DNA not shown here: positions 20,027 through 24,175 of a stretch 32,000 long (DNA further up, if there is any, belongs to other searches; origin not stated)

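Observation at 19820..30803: Five-gene operon of giant coiled-coil / glycine-zipper membrane proteins with no recognisable family: a candidate undescribed envelope or host-interaction apparatus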

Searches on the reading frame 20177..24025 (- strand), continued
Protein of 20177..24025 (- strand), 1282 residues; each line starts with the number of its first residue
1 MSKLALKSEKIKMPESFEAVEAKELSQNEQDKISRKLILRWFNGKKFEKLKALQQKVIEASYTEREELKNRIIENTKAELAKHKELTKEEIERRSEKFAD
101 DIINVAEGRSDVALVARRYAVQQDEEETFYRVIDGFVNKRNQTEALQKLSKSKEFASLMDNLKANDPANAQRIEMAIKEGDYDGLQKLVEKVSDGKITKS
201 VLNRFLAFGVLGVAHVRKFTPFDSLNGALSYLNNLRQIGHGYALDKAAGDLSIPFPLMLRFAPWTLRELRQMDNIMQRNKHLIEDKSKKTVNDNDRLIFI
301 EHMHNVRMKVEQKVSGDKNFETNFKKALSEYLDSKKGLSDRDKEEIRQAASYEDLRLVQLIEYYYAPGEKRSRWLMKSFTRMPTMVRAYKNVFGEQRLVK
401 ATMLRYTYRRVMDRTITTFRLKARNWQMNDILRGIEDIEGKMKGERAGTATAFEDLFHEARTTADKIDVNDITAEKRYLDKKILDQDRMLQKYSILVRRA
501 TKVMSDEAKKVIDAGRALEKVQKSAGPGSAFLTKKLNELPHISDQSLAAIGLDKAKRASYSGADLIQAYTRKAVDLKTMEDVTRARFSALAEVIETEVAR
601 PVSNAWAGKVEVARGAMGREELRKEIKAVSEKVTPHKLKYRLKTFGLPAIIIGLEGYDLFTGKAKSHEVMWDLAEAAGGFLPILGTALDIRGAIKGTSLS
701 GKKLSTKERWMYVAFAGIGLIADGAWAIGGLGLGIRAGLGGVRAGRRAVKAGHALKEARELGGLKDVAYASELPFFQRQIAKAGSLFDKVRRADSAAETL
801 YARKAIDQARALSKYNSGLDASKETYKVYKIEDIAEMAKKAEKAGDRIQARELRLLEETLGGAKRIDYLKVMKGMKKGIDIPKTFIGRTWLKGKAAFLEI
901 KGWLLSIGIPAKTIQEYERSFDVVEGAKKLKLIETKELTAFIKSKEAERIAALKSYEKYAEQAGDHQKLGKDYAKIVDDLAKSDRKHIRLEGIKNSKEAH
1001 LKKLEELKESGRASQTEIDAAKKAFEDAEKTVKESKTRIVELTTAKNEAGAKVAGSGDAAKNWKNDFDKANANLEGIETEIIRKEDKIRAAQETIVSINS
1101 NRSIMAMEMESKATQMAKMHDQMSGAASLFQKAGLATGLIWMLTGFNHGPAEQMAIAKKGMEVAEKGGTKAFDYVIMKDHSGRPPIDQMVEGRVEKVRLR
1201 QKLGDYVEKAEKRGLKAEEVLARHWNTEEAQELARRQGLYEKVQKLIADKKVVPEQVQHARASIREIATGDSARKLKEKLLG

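Call 82: predict_structure(alignment_id=A5)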
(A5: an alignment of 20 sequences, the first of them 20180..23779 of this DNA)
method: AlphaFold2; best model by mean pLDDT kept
length: 1200 residues; sequences in the alignment: 20
mean_pLDDT: 66.6   pTM: 0.42
mean pLDDT of the five models: 66.6, 65.3, 58.4, 58.1, 53.5
residues with pLDDT >= 90: 50; 70-90: 617; 50-70: 251; < 50: 282
segments of 3 or more residues with pLDDT < 50: 1-3, 131-147, 287-306, 362-394, 542-588, 642-653, 655-660, 662-709, 738-740, 780-782, 1037-1105, 1184-1200
pLDDT, mean of each block of 10 residues (from residue 1): 56 75 66 71 79 70 75 73 81 82 81 70 67 41 48 61 81 81 84 86 77 85 87 76 70 70 78 76 57 39 47 64 73 81 79 66 41 39 41 60 84 87 87 84 69 80 87 82 80 85 83 75 72 58 42 39 37 36 46 53 65 62 61 58 45 48 38 28 27 38 38 61 79 61 70 82 78 71 63 67 71 68 65 71 79 84 75 88 89 91 86 83 71 72 87 92 93 89 92 85 83 71 62 49 32 31 35 32 30 31 51 74 77 80 80 81 76 64 45 37
secondary structure, 60 per line:
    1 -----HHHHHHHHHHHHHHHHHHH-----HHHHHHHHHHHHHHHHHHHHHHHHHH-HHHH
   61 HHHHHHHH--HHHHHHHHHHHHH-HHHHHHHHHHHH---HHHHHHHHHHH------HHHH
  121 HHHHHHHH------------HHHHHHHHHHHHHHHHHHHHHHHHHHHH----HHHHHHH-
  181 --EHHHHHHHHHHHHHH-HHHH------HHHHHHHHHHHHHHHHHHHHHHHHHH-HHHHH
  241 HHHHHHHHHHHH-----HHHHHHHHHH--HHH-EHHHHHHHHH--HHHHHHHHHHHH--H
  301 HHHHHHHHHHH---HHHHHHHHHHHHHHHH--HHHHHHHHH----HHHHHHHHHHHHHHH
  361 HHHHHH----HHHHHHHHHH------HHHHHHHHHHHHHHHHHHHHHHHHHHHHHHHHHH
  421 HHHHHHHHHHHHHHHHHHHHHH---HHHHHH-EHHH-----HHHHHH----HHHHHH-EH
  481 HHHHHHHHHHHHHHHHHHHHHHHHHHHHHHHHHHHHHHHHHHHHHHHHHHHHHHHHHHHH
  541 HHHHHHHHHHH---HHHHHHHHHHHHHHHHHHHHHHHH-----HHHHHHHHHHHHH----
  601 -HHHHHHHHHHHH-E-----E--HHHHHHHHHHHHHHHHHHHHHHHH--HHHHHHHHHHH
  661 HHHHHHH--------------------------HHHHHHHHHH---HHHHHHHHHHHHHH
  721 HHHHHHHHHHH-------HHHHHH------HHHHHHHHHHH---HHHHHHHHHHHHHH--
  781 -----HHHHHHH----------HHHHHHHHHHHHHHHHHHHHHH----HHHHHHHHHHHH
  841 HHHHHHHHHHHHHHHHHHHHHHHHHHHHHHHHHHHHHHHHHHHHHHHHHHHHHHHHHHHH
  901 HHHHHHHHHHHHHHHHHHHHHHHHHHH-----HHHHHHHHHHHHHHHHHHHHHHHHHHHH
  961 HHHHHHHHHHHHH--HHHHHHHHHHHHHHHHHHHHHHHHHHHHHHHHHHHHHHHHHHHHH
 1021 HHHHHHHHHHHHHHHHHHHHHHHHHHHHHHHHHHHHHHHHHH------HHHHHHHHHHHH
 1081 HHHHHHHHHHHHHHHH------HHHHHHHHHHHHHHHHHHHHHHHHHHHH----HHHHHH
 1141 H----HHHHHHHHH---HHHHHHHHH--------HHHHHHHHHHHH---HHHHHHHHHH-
elements in order (helices of 4 or more, strands of 3 or more residues): H6-24 H30-55 H57-68 H71-83 H85-96 H100-110 H117-128 H141-168 H173-179 H184-197 H199-202 H209-234 H236-252 H258-267 H275-283 H286-297 H300-311 H315-330 H333-341 H346-366 H371-380 H387-442 H446-451 H462-467 H472-477 H480-551 H555-578 H584-596 H602-613 H624-647 H650-667 H694-703 H707-731 H739-744 H751-761 H765-778 H786-792 H803-824 H829-927 H933-973 H976-1062 H1069-1096 H1103-1130 H1135-1141 H1146-1154 H1158-1166 H1175-1186 H1190-1199

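Call 84: fold_search(model_id=the predicted structure, library=pdb)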
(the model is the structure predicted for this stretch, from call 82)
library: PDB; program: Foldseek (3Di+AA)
matches with E <= 10: 300; with E <= 0.001: 0
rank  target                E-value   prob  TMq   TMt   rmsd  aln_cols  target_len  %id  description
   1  8j07_i9               1.6e-01  0.11  0.05  0.04  49.7       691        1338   14  96nm repeat of human respiratory doublet microtubule and associated axonemal complexes (released 2023-07-26)
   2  8tso_A                2.0e-01  0.60  0.10  0.16  26.6       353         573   12  KDL bound, nucleotide-free MsbA in open, outward-facing conformation (released 2024-06-19)
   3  8dmm_A                2.2e-01  0.41  0.09  0.14  26.4       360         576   12  Structure of the vanadate-trapped MsbA bound to KDL (released 2022-12-14)
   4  9y6s_7L               2.2e-01  0.16  0.07  0.06  75.9       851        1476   11  96-nm repeat of the Leishmania tarentolae doublet microtubule (released 2025-12-17)
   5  9fqr_H9               2.4e-01  0.21  0.08  0.06  69.4       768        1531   13  96-nm repeat of axonemal doublet microtubules from bovine sperm (released 2025-03-26)
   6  9juj                  2.9e-01  0.08  0.08  0.08  41.6      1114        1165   11  Structure of Arabidopsis thaliana ABCB1 in the inward-facing conformation (released 2025-03-05)
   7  8glv_Do               3.0e-01  0.14  0.07  0.05  72.0       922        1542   13  96-nm repeat unit of doublet microtubules from Chlamydomonas reinhardtii flagella (released 2023-05-31)
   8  8iz8                  3.3e-01  0.06  0.07  0.06  40.5      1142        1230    9  cryo EM structure of apo hMRP4 (released 2024-04-10)
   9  4ry2_B                3.4e-01  0.28  0.06  0.09  30.7       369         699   12  Crystal structure of the peptidase-containing ABC transporter PCAT1 (released 2015-07-22)
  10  8xol                  3.6e-01  0.06  0.07  0.07  41.3      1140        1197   10  Cryo-EM structure of human ABCC4 with ANP bound in NBD1 (released 2024-07-17)
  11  8vdr                  3.7e-01  0.05  0.06  0.06  35.8      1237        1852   13  Cryogenic electron microscopy model of full-length talin without R12 and FABD (released 2024-10-02)
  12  7ph3_A                4.4e-01  0.33  0.09  0.15  28.5       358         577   13  AMP-PNP bound nanodisc reconstituted MsbA with nanobodies, spin-labeled at position A60C (released 2022-08-24)
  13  6v9z_A                4.8e-01  0.66  0.11  0.16  28.7       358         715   10  Cryo-EM structure of PCAT1 bound to its CtA peptide substrate (released 2020-01-22)
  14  8ptk_e                5.0e-01  0.03  0.06  0.03  117.5      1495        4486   11  Composite structure of Dynein-Dynactin-JIP3-LIS1 (released 2024-03-27)
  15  7y1m                  5.2e-01  0.06  0.07  0.07  40.5      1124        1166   10  Structure of SUR2B in complex with Mg-ATP, Mg-ADP, and repaglinide in the inward-facing conformation (released 2023-06-14)
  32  9juo                  1.1e+00  0.04  0.08  0.08  40.2      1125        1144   10  Structure of Arabidopsis thaliana ABCB1 with AMP-PNP bound in the inward-facing conformation under IAA condition (released 2025-03-05)
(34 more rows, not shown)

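Call 89: fold_search(model_id=the predicted structure, library=viral)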
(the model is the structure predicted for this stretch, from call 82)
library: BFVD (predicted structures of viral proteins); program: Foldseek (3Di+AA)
matches with E <= 10: 365; with E <= 0.001: 0
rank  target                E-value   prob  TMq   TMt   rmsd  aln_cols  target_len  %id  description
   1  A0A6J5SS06            1.3e-03  0.51  0.07  0.07  51.9      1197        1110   11  Uncharacterized protein [uncultured Caudovirales phage]
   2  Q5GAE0                2.4e-03  0.54  0.07  0.07  59.2      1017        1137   13  Methyl-accepting transducer domain-containing protein [Grouper iridovirus]
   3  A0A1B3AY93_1          3.9e-03  0.23  0.06  0.05  59.4      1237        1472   12  Tape measure protein [Gordonia phage Bantam]
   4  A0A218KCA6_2          5.9e-03  0.38  0.08  0.09  37.4      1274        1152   10  Putative tail tape measure protein [Bacillus phage PBC2]
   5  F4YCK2                7.8e-03  0.25  0.06  0.07  52.2      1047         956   12  (no name in the UniProt tables at hand)
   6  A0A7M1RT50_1          1.4e-02  0.23  0.09  0.08  47.6      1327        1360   13  Uncharacterized protein [uncultured phage cr7_1]
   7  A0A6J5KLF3            1.8e-02  0.13  0.06  0.06  43.9      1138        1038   11  Uncharacterized protein [uncultured Caudovirales phage]
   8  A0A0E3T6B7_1          2.3e-02  0.30  0.08  0.09  33.2       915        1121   10  Tape measure protein [Bacillus phage Stills]
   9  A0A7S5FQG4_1          2.4e-02  0.23  0.06  0.08  37.1       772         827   13  Tail tape-measure protein [Bacteriophage DSS3_VP1]
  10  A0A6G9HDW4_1          2.5e-02  0.25  0.08  0.10  54.0      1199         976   10  Uncharacterized protein [Carcinus maenas virus 1]
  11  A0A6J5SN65            2.5e-02  0.23  0.09  0.09  45.0      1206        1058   12  Uncharacterized protein [uncultured Caudovirales phage]
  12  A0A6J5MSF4            2.9e-02  0.47  0.06  0.12  44.6       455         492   13  Uncharacterized protein [uncultured Caudovirales phage]
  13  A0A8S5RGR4            3.0e-02  0.13  0.06  0.07  47.1      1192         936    9  Chromosome segregation ATPase (Fragment) [virus sp. ctiha2]
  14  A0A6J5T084            3.1e-02  0.14  0.08  0.07  49.5      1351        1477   11  Uncharacterized protein [uncultured Caudovirales phage]
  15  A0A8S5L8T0            3.6e-02  0.15  0.06  0.07  50.1       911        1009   12  Tail tape measure protein [Myoviridae sp. ctuYn2]
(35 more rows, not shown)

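Call 90: search_protein_families(library=pfam, proteins=[P0033, P0036, P0037, P0038, P0039, P0041, P0044, P0045, P0046], max_evalue=0.01)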
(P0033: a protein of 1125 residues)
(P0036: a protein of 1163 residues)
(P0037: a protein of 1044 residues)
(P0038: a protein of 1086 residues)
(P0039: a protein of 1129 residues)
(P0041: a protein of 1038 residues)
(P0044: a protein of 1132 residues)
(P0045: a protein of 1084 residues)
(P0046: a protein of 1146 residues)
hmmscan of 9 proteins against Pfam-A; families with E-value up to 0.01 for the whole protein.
P0033 (1125 aa): 1 family
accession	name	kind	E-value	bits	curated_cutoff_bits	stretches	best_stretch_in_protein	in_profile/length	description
PF14449.11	PT-TG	-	5e-06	26.8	23.5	1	659-725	4-61/68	Pre-toxin TG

P0036 (1163 aa): 1 family
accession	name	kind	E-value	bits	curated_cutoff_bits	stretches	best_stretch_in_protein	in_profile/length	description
PF14449.11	PT-TG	-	0.005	17.2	23.5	0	672-730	4-56/68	Pre-toxin TG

P0037 (1044 aa): 0 families

P0038 (1086 aa): 0 families

P0039 (1129 aa): 0 families

P0041 (1038 aa): 0 families

P0044 (1132 aa): 0 families

P0045 (1084 aa): 1 family
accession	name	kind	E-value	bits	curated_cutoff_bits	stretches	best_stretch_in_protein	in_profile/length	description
PF14449.11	PT-TG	-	0.00011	22.5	23.5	1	664-709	5-51/68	Pre-toxin TG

P0046 (1146 aa): 0 families
